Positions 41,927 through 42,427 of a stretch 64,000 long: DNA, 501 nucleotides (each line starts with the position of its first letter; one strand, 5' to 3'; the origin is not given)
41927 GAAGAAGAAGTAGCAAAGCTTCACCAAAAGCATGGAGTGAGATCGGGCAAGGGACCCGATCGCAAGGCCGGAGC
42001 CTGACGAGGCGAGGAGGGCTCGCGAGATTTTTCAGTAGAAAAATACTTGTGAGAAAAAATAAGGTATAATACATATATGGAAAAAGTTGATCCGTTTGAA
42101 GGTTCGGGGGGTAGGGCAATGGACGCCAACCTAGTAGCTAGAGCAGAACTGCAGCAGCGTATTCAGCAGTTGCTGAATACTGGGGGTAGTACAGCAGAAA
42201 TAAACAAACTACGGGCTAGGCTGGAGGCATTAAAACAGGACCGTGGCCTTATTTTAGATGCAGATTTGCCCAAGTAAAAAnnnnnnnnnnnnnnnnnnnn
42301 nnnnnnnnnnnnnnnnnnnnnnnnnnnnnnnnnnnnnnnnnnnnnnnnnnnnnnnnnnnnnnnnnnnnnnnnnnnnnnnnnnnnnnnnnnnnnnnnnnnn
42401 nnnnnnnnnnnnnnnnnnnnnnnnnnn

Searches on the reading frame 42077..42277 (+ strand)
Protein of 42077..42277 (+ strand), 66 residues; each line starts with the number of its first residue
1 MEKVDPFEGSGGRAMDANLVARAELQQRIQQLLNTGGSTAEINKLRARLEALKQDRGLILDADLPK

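Call 28: search_protein_families(library=pfam, proteins=[window:42077-42277:+], max_evalue=0.01)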
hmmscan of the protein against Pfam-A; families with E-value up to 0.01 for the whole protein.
window:42077-42277:+ (66 aa): 1 family
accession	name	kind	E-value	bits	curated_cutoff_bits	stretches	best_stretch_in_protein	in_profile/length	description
PF08479.16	POTRA_2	-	0.00059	20.1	24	1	17-59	11-53/76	POTRA domain, ShlB-type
